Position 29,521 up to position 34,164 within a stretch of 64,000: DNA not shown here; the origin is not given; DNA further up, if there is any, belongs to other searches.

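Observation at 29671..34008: Two giant paralogous 'double activase + DUF2229' fusion proteins of unknown function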

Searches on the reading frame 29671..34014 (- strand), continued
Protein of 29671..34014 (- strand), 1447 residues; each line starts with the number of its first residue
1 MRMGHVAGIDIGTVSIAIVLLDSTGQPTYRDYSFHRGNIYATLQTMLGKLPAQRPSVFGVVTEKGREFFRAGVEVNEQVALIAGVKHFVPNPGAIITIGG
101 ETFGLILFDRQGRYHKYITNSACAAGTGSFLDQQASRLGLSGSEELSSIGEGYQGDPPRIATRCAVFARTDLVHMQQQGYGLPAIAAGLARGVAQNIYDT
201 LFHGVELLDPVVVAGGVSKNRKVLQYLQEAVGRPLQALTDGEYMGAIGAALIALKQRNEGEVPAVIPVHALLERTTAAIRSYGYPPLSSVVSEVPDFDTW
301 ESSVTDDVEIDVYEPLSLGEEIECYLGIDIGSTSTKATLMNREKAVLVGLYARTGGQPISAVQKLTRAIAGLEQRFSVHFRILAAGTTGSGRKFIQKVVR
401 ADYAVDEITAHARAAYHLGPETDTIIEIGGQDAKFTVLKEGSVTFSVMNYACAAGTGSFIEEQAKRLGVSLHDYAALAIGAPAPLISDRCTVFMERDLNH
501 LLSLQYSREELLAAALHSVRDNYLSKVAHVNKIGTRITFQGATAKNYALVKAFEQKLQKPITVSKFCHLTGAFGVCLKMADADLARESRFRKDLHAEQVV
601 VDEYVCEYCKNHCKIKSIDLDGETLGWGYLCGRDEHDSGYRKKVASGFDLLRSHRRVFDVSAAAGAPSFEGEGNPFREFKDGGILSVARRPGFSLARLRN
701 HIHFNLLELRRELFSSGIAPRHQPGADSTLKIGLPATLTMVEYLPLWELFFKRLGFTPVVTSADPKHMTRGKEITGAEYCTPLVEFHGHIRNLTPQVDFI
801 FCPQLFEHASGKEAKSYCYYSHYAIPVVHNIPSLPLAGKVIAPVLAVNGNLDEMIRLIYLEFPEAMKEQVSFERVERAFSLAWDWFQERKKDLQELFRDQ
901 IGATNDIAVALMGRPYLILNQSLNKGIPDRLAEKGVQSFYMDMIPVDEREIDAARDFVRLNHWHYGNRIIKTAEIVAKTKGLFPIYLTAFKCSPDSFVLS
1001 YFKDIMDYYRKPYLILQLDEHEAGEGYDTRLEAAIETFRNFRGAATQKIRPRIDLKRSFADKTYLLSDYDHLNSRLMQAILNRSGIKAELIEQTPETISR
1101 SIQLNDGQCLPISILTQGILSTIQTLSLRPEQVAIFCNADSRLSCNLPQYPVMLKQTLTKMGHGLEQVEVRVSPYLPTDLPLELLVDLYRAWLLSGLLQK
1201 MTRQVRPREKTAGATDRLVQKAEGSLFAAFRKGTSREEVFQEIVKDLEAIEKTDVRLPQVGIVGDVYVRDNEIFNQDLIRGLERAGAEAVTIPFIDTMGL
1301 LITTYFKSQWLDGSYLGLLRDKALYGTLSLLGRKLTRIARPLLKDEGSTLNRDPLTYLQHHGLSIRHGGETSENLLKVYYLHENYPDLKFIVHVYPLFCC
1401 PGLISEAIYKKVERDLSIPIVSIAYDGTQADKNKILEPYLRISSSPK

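Call 50: find_encoding_contigs(protein=P0002, flank=6000, max_places=1)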
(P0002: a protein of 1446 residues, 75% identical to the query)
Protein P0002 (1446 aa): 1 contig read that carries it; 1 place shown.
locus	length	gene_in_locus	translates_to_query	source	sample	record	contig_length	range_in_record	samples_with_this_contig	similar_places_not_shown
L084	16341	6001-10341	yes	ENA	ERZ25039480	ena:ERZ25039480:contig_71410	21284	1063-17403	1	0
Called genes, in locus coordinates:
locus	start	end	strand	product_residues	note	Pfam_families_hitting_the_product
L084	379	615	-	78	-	-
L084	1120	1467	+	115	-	PF26412:BrxE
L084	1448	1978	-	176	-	PF12832:MFS_1_like (weak), PF07690:MFS_1, PF06779:MFS_4 (faint)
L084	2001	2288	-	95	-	-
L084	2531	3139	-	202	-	PF01583:APS_kinase (weak), PF13671:AAA_33 (weak)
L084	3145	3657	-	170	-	-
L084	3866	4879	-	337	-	PF05598:DUF772, PF01609:DDE_Tnp_1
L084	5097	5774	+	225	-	-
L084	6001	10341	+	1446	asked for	PF01869:BcrAD_BadFG, PF09989:DUF2229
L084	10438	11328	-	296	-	PF00756:Esterase (weak), PF02230:Abhydrolase_2, PF07859:Abhydrolase_3 (weak)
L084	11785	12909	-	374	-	PF00070:Pyr_redox (faint), PF01266:DAO, PF01494:FAD_binding_3 (faint), PF07992:Pyr_redox_2 (faint), PF12831:FAD_oxidored (weak), PF13450:NAD_binding_8 (weak), PF13738:Pyr_redox_3 (faint)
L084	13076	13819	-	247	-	-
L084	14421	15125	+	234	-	PF04366:Ysc84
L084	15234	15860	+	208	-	PF11769:DUF3313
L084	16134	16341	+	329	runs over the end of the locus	PF19783:DUF6268 (faint)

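Call 51: find_encoding_contigs(protein=P0017, flank=6000, max_places=1)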
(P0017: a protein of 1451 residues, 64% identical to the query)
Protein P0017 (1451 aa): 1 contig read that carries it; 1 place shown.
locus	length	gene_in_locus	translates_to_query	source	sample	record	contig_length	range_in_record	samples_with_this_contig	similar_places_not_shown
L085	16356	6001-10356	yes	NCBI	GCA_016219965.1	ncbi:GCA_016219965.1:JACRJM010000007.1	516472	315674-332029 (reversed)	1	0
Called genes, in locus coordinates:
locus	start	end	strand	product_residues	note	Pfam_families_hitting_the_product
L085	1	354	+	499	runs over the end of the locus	PF13372:Alginate_exp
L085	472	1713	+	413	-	PF02366:PMT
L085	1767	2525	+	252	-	PF01925:TauE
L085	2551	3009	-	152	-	PF05168:HEPN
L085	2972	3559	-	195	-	PF01909:NTP_transf_2, PF18765:Polbeta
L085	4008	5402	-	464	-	PF20613:HipA_2 (faint)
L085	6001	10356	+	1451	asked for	PF01869:BcrAD_BadFG, PF02782:FGGY_C (faint), PF01869:BcrAD_BadFG, PF09989:DUF2229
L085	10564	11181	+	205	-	PF07589:PEP_exosort_dom (weak)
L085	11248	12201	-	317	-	PF17728:BsuBI_PstI_RE_N, PF06616:BsuBI_PstI_RE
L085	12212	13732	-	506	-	PF07669:Eco57I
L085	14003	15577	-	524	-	PF01565:FAD_binding_4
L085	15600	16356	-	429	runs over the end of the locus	PF02754:CCG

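Call 52: find_encoding_contigs(protein=P0014, flank=6000, max_places=1)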
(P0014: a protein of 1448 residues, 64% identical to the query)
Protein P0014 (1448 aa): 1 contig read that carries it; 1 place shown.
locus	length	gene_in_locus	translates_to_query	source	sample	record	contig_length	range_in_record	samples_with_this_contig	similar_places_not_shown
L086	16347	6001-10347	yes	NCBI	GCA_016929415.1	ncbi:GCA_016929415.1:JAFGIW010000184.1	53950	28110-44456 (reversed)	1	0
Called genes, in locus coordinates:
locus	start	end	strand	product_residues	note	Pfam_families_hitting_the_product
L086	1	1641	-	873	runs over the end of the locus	PF17164:DUF5122 (faint), PF25788:Ig_Rha78A_N (faint), PF16655:PhoD_N (faint), PF00041:fn3 (faint), PF16656:Pur_ac_phosph_N (faint), PF25059:FN3_DSCAM-DSCAML_C (faint)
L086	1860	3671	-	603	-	PF22842:Pel9A-like_beta_helix, PF13229:Beta_helix (faint)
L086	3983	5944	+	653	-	PF02310:B12-binding (weak)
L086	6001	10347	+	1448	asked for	PF01869:BcrAD_BadFG, PF09989:DUF2229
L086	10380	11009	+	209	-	PF05401:NodS (weak), PF13489:Methyltransf_23, PF13847:Methyltransf_31, PF08241:Methyltransf_11, PF08242:Methyltransf_12, PF13649:Methyltransf_25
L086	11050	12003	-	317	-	PF13641:Glyco_tranf_2_3, PF00535:Glycos_transf_2, PF10111:Glyco_tranf_2_2 (faint)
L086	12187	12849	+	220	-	-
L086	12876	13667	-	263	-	-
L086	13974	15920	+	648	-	PF02922:CBM_48, PF00128:Alpha-amylase, PF02806:Alpha-amylase_C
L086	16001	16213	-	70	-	-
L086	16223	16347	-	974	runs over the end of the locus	PF05226:CHASE2, PF00211:Guanylate_cyc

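Call 65: search_protein_families(library=ncbifam, proteins=[L086:3983-5944:+], max_evalue=0.001)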
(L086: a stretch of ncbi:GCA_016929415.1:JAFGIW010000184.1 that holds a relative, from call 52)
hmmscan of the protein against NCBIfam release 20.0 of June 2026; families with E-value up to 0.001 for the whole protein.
L086:3983-5944:+ (653 aa): 5 families
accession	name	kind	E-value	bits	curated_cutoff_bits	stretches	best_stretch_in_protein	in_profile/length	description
TIGR02026.1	BchE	equivalog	4.9e-07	29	481.35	1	172-388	194-410/497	magnesium-protoporphyrin IX monomethyl ester anaerobic oxidative cyclase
NF050148.1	rSAM_ApyD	equivalog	2.9e-06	26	750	1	175-364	202-394/645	RiPP biosynthesis radical SAM protein ApyD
TIGR03471.1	HpnJ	equivalog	1.2e-05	24.5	577.6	1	175-422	200-448/472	hopanoid biosynthesis associated radical SAM protein HpnJ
TIGR04479.1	bcpD_PhpK_rSAM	subfamily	0.00034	19.1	600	0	178-348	247-416/504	PhpK family radical SAM P-methyltransferase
NF038361.1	rSAM_Sden_1168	equivalog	0.00038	19.1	575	0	177-400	287-510/560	Sden_1168 family B12-binding radical SAM P-methyltransferase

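Call 77: list_cluster_members(proteins=[P0001, P0023, P0033, P0042, P0044, P0106, P0110, P0084, P0086, P0020])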
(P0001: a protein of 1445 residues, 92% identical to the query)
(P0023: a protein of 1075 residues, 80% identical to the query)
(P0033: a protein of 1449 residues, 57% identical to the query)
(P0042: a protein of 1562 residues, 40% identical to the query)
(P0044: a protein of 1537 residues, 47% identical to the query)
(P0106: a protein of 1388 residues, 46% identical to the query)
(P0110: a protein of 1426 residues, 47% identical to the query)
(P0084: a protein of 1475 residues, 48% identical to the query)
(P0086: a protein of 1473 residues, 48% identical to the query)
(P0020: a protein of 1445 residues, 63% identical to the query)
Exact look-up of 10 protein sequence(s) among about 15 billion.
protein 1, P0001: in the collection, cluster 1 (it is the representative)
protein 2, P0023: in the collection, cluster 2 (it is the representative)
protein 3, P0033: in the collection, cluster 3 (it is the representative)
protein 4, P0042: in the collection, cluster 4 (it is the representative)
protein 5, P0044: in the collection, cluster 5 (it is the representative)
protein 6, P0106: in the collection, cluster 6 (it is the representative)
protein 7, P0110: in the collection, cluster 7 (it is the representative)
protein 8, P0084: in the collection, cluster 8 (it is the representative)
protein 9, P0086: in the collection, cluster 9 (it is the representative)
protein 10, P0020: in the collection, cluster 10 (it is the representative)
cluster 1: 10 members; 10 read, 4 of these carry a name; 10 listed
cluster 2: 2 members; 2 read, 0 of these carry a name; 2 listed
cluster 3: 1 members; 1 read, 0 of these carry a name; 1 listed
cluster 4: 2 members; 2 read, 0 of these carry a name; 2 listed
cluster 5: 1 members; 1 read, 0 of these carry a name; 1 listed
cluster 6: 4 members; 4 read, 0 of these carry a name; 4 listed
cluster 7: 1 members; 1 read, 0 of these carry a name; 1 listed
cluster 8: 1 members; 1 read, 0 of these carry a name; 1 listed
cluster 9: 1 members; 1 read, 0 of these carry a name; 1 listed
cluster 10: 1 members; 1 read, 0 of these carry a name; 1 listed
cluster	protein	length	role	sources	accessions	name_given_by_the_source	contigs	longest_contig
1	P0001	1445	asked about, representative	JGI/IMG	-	predicted CoA-substrate-specific enzyme activase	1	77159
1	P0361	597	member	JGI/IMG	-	predicted nucleotide-binding protein (sugar kinase/HSP70/actin superfamily)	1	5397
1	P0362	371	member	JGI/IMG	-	predicted nucleotide-binding protein (sugar kinase/HSP70/actin superfamily)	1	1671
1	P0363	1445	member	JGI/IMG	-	predicted CoA-substrate-specific enzyme activase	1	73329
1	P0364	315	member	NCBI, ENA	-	-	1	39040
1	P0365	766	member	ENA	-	-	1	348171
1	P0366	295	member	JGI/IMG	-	-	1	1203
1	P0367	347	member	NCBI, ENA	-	-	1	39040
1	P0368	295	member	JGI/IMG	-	-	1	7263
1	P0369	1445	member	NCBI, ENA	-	-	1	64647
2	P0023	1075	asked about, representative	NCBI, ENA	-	-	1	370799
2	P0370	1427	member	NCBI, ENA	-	-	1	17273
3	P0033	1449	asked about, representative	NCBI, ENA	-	-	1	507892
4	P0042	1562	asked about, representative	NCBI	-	-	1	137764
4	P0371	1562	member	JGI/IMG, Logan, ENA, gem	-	-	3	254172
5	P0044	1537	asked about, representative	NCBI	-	-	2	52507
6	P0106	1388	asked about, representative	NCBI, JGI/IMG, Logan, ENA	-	-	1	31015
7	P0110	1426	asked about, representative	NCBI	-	-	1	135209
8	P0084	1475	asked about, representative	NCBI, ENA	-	-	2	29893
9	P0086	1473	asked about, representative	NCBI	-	-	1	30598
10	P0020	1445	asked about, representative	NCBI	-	-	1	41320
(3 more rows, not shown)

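Call 78: find_encoding_contigs(protein=window:29671-34008:-, flank=10000, max_places=3)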
Protein window:29671-34008:- (1445 aa): no gene with exactly this product is on record in the collection.
